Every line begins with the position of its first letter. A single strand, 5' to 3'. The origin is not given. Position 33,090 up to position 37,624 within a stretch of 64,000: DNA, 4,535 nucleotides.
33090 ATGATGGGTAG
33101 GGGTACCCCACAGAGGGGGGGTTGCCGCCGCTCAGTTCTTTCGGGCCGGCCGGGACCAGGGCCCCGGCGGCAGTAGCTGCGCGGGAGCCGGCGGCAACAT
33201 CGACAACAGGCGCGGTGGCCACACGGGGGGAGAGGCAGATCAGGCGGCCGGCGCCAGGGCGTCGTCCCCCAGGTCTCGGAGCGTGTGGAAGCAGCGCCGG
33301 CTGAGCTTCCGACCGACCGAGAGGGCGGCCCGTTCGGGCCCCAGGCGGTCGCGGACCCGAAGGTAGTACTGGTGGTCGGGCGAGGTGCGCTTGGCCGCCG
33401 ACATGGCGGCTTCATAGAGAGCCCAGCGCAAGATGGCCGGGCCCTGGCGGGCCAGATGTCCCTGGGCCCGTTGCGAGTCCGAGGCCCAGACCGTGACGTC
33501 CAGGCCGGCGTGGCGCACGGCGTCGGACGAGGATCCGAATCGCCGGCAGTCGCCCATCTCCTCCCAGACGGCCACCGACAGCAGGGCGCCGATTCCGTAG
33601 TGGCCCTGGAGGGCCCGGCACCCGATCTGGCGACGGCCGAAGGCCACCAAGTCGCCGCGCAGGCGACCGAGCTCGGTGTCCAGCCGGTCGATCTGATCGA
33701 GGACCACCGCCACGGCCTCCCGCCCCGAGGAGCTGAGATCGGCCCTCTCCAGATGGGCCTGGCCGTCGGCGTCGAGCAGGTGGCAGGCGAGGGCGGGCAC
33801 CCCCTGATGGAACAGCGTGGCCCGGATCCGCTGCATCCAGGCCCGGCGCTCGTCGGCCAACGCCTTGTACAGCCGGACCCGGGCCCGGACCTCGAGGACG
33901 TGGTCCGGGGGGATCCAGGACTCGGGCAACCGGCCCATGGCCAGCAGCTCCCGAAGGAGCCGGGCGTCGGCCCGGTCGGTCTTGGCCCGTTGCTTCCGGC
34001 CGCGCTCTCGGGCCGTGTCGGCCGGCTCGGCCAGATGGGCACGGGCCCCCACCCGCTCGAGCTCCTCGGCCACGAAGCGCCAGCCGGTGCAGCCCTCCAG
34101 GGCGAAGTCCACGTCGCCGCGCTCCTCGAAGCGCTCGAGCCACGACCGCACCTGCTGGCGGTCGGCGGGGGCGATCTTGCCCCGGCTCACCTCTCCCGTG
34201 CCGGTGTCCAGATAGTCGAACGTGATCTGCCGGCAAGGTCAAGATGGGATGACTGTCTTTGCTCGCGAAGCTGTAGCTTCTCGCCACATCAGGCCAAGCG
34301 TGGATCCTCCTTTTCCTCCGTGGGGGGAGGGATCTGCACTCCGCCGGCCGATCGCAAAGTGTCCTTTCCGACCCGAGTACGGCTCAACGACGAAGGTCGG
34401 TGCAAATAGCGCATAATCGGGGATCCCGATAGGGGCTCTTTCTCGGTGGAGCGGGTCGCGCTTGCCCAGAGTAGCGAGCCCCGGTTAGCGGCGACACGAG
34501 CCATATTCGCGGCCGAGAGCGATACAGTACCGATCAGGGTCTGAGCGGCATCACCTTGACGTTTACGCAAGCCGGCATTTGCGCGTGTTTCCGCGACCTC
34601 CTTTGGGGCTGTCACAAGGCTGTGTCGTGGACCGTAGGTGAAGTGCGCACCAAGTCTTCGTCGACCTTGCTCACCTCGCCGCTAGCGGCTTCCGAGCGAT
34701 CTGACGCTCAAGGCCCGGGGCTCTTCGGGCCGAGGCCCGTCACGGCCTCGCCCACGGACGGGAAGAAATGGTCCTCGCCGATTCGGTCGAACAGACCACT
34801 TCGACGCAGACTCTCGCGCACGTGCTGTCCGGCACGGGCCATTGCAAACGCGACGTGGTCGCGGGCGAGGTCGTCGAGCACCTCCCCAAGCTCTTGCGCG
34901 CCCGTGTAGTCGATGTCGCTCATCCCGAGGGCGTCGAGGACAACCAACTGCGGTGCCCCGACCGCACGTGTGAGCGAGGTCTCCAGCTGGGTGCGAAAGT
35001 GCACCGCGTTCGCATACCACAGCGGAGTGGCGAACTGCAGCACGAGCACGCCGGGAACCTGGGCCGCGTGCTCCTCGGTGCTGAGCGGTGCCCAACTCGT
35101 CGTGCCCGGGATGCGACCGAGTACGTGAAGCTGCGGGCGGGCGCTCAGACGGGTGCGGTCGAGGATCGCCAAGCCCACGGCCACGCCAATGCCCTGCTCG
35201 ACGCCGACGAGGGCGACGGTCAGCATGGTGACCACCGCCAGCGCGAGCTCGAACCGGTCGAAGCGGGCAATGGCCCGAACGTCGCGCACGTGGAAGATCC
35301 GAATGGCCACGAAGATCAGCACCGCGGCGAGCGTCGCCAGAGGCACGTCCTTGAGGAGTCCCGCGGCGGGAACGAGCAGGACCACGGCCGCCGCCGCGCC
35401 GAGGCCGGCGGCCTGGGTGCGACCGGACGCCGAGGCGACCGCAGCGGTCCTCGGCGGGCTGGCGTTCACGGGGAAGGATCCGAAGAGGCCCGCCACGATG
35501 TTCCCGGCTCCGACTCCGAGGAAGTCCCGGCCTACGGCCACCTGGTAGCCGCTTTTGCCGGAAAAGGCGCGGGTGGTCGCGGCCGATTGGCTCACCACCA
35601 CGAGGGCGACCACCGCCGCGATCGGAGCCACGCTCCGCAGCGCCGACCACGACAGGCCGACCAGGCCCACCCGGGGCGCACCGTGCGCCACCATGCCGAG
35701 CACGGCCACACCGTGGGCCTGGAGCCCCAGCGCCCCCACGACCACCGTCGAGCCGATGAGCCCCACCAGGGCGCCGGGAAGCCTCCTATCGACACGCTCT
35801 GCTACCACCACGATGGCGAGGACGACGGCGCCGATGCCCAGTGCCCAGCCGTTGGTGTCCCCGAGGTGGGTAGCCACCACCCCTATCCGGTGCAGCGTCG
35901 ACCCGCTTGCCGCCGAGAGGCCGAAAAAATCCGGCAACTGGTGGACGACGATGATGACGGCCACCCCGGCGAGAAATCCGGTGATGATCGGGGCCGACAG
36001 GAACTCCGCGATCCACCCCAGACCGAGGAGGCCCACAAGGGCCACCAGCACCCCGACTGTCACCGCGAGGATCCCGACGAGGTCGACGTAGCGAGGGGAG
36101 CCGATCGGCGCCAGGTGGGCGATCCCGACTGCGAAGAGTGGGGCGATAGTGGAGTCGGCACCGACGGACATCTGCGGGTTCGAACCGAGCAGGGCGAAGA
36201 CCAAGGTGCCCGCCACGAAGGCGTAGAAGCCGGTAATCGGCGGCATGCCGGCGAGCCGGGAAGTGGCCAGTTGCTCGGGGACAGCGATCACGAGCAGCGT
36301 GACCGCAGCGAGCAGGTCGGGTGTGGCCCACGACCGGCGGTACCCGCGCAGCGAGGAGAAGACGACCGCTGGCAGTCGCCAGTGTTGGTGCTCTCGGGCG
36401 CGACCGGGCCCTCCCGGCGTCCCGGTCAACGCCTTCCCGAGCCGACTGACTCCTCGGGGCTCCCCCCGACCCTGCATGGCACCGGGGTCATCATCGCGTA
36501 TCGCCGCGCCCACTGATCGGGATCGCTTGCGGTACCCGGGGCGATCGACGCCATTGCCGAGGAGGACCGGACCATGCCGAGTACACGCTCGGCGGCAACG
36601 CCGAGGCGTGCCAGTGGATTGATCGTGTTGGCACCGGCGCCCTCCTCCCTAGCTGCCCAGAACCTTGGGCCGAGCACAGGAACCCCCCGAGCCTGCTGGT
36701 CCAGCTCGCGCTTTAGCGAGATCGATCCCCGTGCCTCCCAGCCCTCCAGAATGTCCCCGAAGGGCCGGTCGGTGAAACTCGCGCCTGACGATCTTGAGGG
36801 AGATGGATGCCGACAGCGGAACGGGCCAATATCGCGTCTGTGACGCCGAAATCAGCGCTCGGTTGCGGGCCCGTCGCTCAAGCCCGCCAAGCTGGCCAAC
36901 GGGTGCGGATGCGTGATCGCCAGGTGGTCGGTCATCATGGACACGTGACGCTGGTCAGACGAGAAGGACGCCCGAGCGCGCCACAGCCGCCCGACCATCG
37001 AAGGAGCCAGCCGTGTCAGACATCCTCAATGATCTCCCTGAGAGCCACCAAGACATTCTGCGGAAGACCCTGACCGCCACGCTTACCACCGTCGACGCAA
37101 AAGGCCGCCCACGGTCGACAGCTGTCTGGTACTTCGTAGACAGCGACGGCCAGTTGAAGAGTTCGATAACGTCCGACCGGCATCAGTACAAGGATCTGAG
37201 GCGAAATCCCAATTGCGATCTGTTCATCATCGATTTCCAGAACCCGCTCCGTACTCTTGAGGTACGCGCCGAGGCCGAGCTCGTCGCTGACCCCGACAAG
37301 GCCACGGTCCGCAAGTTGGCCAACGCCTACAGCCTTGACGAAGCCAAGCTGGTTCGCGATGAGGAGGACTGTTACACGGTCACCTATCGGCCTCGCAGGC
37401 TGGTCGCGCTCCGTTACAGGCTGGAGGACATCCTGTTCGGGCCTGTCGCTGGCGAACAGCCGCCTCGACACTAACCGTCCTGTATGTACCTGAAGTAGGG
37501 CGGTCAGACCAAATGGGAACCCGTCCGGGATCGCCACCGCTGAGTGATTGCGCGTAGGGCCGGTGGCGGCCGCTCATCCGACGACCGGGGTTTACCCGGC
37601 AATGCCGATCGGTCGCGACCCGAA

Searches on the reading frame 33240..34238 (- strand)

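Call 89: search_protein_families(library=ncbifam, proteins=[window:33240-34238:-], max_evalue=0.001)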
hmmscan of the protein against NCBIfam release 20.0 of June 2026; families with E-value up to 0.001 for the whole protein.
window:33240-34238:- (332 aa): 1 family
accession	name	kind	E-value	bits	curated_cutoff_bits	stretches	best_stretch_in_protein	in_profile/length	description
NF033542.1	transpos_IS110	equivalog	2.1e-41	142.2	140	1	9-322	15-340/343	IS110 family RNA-guided transposase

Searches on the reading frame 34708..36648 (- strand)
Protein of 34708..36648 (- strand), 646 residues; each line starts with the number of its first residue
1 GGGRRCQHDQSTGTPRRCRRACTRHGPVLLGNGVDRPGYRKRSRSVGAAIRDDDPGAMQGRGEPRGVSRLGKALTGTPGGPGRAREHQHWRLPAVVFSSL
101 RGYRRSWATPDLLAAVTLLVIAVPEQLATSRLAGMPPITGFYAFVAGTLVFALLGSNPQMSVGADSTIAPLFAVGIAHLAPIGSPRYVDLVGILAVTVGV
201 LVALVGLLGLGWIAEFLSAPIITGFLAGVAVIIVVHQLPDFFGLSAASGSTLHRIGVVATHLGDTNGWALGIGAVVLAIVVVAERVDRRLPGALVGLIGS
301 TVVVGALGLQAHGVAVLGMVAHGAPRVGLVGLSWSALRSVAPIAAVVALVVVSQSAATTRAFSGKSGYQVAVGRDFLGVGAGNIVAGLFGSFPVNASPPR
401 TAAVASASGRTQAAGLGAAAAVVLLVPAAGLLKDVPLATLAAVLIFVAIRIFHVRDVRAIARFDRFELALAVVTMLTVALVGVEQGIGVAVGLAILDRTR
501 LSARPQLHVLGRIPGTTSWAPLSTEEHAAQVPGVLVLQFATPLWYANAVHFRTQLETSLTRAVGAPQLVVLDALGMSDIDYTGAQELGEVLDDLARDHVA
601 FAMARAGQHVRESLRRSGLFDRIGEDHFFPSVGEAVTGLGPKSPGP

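Call 78: search_protein_families(library=pfam, proteins=[window:34708-36648:-], max_evalue=0.001)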
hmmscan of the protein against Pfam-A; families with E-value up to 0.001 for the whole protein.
window:34708-36648:- (646 aa): 2 families
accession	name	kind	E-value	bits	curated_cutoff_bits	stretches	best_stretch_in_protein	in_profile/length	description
PF00916.26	Sulfate_transp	-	8.7e-63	212.8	23.2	1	111-474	4-380/380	Sulfate permease family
PF01740.26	STAS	-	3.9e-12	46.3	22.6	1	529-635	5-106/106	STAS domain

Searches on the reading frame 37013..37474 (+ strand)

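Call 78: search_protein_families(library=pfam, proteins=[window:37013-37474:+], max_evalue=0.001)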
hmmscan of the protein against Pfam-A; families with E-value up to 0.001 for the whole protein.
window:37013-37474:+ (153 aa): 1 family
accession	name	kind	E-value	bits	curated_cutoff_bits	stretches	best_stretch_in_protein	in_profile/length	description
PF01243.27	PNPOx_N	-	3.6e-14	53.6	28.1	1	8-104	1-91/120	Pyridoxamine 5'-phosphate oxidase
